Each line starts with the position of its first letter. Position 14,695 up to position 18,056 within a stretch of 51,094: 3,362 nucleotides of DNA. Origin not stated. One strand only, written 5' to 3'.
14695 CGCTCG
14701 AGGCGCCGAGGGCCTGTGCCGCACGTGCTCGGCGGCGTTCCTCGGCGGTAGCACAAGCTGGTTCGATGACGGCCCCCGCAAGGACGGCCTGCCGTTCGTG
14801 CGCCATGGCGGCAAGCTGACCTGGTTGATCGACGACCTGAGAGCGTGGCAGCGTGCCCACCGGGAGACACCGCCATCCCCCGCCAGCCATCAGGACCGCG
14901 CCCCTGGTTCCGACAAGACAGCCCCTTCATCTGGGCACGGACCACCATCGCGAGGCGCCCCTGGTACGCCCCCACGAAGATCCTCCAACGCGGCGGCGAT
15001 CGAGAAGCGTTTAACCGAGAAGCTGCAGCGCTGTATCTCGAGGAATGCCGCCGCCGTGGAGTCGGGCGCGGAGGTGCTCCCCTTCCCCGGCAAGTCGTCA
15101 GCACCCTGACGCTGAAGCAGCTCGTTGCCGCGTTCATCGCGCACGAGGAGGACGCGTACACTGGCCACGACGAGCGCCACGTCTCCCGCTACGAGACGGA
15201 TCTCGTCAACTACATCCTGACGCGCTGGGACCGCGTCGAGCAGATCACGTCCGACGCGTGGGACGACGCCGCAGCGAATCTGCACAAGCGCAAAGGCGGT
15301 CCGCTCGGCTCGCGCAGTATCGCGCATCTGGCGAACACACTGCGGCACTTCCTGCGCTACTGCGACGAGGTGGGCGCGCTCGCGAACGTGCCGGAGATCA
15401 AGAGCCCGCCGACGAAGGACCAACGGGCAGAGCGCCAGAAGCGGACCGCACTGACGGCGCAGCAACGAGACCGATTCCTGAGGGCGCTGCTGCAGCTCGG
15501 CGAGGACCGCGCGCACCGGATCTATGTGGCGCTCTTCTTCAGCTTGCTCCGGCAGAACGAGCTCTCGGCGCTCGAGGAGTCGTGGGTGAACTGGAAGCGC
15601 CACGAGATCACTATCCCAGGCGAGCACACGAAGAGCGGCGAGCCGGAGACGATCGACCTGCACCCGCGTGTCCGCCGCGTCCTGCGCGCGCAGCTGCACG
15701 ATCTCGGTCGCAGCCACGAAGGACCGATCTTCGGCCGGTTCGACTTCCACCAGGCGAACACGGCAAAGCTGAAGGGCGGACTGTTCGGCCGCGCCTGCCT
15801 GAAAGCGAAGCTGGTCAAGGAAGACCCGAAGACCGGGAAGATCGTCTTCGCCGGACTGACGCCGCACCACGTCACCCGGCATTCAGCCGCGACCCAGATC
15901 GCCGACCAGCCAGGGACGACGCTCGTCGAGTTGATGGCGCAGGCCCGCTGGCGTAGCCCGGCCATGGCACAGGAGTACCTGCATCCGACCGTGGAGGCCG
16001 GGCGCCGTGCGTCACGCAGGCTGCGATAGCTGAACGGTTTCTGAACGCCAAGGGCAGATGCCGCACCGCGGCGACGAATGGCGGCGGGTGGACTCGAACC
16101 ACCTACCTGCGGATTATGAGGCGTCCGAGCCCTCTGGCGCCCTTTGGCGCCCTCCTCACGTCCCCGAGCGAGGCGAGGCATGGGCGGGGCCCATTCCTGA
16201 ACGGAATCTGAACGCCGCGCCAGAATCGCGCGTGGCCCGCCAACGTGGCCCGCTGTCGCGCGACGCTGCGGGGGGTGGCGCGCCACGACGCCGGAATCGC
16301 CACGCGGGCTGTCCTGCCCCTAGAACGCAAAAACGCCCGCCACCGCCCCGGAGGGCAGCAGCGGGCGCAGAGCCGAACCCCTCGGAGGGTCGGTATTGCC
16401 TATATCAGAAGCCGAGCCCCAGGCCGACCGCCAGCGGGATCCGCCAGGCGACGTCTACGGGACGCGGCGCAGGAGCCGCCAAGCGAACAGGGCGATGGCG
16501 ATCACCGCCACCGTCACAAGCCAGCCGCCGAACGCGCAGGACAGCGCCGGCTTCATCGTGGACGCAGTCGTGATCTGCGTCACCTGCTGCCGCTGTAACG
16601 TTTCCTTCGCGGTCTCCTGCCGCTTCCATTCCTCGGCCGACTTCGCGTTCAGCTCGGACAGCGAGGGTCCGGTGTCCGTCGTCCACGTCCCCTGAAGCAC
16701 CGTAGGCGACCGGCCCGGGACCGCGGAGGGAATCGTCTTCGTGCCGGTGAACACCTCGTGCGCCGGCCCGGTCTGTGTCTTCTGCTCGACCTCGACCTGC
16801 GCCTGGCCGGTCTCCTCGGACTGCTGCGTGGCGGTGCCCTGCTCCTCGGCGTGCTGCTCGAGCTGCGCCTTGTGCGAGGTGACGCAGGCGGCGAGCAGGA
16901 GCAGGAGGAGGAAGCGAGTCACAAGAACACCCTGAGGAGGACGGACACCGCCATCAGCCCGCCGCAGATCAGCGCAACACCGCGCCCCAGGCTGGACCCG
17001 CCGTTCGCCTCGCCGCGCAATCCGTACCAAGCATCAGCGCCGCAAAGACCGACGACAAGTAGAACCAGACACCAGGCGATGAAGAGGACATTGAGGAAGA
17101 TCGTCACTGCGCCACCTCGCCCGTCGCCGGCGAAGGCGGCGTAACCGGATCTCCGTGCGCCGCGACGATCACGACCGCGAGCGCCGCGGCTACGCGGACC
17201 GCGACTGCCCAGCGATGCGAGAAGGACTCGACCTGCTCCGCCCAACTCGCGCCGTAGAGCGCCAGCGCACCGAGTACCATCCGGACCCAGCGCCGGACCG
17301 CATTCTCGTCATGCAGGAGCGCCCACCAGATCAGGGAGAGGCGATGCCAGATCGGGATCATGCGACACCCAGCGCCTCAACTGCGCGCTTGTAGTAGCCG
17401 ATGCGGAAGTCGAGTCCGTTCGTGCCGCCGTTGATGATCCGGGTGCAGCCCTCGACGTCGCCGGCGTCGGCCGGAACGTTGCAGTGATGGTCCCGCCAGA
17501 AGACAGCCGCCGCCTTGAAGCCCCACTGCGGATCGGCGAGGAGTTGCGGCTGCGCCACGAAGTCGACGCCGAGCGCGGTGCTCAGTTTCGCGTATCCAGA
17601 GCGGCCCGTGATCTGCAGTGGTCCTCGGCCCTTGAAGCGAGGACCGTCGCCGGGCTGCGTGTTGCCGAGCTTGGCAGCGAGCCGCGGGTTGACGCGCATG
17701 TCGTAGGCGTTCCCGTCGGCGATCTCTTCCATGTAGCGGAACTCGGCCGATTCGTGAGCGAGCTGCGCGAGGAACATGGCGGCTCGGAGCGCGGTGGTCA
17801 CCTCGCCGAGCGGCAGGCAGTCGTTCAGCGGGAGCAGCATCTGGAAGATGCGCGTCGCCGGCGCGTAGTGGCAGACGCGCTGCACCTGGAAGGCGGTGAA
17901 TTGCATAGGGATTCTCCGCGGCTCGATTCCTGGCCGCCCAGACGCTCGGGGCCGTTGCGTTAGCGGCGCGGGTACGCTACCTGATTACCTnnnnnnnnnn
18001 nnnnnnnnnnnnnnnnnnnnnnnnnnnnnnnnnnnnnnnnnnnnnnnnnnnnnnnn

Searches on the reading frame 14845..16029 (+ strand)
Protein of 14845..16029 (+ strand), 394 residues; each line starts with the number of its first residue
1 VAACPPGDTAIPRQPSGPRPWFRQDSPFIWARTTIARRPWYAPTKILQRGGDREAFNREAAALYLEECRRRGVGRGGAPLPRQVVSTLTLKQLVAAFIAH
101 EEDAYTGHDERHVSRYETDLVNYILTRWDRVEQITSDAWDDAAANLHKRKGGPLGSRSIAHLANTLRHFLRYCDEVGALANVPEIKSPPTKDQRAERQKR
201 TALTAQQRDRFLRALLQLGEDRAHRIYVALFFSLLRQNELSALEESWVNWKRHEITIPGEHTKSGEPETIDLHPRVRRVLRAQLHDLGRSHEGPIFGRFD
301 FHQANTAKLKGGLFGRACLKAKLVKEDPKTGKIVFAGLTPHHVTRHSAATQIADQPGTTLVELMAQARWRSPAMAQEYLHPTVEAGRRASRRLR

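Call 35: search_protein_families(library=pfam, proteins=[window:14845-16029:+], max_evalue=0.001)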
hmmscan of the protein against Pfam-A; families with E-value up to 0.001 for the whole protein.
window:14845-16029:+ (394 aa): 1 family
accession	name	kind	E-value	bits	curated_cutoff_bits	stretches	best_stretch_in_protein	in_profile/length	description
PF00589.27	Phage_integrase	-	1.5e-05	25.3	27.1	1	225-382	25-169/172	Phage integrase family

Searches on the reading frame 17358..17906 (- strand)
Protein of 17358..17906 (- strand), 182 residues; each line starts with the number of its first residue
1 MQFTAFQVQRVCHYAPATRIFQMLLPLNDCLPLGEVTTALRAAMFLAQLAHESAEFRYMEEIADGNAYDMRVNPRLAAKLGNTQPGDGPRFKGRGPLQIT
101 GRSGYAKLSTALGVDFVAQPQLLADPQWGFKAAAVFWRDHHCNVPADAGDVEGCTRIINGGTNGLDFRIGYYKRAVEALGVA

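Call 8: search_protein_families(library=phrogs, proteins=[window:17358-17906:-], max_evalue=0.001)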
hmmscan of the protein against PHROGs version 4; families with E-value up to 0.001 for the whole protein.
window:17358-17906:- (182 aa): 8 families
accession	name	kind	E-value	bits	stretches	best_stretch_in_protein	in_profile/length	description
phrog_181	-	lysis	3.5e-54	186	1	1-181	330-532/769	endolysin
phrog_9506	-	lysis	1.9e-37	130.6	1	24-176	24-190/330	endolysin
phrog_34417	-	unknown function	1.4e-33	117.5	1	11-176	15-192/326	-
phrog_26317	-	unknown function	1.4e-29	103.5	1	77-181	15-119/119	-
phrog_317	-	lysis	4.7e-26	93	1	17-176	206-356/492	endolysin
phrog_14712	-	moron, auxiliary metabolic gene and host takeover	5.7e-26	92.5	1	40-175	42-183/322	chitinase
phrog_1519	-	lysis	1.1e-25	91.8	1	17-176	213-377/502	endolysin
phrog_3201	-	tail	1.2e-07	30.8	1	71-179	2094-2205/2408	tail fiber protein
